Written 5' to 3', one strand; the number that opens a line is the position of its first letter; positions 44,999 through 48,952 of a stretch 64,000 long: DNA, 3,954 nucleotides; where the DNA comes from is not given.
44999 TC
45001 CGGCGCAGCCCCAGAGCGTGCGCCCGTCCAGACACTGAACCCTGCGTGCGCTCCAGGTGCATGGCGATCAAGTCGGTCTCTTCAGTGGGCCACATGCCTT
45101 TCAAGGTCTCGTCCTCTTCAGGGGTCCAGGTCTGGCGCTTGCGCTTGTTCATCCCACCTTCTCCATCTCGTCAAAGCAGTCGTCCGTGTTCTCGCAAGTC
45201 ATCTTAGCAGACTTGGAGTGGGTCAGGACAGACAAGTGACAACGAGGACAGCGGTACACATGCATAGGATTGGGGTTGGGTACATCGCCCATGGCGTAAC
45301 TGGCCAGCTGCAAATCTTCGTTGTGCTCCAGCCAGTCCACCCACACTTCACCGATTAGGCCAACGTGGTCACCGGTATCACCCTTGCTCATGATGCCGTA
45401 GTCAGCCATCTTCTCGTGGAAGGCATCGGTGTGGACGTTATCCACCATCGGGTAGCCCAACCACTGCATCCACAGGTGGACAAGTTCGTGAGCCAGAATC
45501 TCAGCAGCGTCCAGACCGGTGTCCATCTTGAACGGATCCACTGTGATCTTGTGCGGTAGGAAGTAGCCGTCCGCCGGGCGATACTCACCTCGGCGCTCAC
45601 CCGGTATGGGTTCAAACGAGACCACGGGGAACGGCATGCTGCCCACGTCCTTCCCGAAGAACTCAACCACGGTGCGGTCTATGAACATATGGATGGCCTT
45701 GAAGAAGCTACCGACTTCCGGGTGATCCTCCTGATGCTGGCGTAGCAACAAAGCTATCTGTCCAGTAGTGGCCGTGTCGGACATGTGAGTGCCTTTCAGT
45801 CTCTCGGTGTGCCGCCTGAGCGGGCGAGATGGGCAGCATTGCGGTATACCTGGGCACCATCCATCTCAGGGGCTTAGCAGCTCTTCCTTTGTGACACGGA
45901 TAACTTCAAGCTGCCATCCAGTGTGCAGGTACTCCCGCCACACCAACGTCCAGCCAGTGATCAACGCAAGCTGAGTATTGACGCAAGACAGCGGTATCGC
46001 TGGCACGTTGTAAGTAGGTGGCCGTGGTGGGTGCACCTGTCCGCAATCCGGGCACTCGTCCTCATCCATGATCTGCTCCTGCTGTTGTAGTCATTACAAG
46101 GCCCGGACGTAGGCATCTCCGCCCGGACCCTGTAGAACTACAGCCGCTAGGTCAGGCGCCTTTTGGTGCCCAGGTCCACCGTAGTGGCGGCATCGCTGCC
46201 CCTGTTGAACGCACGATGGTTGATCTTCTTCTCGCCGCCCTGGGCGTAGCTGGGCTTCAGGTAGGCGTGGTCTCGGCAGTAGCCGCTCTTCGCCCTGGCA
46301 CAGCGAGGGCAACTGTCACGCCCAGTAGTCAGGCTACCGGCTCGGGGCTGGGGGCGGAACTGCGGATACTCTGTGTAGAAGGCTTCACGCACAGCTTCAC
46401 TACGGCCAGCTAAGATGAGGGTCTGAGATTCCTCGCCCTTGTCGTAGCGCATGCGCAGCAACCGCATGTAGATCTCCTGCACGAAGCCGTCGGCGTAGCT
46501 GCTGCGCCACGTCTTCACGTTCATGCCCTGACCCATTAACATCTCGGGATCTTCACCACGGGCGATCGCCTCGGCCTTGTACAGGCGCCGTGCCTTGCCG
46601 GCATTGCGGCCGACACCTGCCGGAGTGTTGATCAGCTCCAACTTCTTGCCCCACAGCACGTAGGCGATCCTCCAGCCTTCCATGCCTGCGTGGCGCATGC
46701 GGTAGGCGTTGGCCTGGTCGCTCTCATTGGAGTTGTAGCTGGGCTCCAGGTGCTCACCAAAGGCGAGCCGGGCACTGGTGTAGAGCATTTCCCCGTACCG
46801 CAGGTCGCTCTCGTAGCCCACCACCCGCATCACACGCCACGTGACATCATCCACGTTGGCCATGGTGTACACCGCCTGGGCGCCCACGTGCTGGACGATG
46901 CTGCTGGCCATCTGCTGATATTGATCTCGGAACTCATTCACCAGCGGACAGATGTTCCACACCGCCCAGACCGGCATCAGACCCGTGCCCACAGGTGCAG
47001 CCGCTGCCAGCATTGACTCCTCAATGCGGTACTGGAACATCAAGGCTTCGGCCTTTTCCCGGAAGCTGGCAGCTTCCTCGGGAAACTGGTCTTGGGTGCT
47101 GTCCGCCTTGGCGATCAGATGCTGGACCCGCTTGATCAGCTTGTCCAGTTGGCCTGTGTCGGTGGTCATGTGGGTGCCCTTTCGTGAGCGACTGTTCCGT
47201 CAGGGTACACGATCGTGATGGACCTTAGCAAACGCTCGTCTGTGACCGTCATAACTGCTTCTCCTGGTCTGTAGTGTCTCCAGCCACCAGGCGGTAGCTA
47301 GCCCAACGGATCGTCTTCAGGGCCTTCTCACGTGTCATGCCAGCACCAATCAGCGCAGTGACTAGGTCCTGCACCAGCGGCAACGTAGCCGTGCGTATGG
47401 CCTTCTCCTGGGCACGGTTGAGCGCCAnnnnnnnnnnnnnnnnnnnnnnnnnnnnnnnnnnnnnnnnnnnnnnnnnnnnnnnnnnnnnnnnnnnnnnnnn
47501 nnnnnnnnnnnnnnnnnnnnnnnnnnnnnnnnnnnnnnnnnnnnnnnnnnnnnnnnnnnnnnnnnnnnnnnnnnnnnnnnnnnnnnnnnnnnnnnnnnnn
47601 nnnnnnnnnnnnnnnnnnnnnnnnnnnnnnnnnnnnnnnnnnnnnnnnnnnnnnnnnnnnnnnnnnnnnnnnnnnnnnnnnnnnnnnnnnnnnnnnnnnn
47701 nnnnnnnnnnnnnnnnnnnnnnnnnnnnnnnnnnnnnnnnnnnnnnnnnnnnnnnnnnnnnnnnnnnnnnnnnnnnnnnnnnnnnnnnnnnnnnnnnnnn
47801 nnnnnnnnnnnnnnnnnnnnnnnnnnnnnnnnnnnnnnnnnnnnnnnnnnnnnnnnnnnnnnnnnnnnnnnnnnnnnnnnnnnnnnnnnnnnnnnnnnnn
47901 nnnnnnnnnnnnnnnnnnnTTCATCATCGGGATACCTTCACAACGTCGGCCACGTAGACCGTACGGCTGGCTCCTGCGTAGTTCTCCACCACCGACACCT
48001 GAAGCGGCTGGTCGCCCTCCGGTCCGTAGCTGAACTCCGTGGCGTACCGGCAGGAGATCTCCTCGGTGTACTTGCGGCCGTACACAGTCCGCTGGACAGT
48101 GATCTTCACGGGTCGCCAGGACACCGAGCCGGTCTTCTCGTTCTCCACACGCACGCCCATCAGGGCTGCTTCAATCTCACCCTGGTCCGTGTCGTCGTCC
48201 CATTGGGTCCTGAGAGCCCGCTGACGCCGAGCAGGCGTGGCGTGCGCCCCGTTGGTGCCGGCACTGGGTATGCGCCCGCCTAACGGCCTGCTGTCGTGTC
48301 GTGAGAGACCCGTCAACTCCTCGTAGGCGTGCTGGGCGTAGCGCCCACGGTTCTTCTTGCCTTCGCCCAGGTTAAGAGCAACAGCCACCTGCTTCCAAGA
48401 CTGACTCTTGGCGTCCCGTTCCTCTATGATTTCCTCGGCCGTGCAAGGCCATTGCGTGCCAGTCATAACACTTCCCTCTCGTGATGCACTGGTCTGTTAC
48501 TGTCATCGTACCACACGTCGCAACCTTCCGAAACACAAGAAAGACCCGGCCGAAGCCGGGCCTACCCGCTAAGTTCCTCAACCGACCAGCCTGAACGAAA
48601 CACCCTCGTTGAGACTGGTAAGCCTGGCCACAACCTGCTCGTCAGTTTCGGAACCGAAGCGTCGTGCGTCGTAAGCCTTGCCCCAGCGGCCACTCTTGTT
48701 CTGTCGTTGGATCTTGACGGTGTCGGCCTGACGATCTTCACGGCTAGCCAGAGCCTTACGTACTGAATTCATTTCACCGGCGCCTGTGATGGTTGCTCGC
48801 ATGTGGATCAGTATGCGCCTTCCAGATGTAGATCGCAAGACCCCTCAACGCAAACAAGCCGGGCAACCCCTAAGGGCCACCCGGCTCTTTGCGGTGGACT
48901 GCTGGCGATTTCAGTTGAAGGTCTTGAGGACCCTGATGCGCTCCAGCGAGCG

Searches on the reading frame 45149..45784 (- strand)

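Call 89: search_protein_families(library=phrogs, proteins=[window:45149-45784:-], max_evalue=0.001)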
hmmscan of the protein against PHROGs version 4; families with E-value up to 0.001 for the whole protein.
window:45149-45784:- (211 aa): 1 family
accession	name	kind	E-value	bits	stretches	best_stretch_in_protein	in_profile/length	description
phrog_6361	-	unknown function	6.1e-05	23.8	1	78-201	68-196/203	-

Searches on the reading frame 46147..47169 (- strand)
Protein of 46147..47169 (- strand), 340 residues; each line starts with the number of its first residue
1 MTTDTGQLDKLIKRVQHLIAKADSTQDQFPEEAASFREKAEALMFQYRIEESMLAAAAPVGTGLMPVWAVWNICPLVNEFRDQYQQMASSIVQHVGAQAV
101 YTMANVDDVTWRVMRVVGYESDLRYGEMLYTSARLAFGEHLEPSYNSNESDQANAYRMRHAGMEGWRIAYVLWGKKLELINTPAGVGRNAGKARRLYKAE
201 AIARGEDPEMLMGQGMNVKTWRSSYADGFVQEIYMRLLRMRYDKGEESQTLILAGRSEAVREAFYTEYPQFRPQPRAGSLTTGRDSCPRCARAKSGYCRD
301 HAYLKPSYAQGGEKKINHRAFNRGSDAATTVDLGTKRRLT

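Call 65: search_protein_families(library=pfam, proteins=[window:46147-47169:-], max_evalue=0.001)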
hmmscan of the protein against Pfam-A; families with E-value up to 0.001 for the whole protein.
window:46147-47169:- (340 aa): 1 family
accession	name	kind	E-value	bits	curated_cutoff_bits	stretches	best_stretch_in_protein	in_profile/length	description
PF10979.13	DUF2786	-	5e-08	33.2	23.9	1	10-50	1-39/40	Protein of unknown function (DUF2786)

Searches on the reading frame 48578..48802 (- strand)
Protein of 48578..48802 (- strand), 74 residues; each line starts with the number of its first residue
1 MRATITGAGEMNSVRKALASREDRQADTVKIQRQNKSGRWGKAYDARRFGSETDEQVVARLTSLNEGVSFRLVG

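Call 89: search_protein_families(library=phrogs, proteins=[window:48578-48802:-], max_evalue=0.001)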
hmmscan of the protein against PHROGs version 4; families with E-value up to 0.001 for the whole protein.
window:48578-48802:- (74 aa): 0 families

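Call 90: search_protein_families(library=padloc, proteins=[window:48578-48802:-], max_evalue=0.1)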
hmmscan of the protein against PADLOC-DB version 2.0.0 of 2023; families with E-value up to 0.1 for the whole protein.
window:48578-48802:- (74 aa): 0 families

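Call 97: search_protein_families(library=ncbifam, proteins=[window:48578-48802:-], max_evalue=0.1)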
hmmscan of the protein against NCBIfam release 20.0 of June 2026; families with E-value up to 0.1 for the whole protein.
window:48578-48802:- (74 aa): 0 families
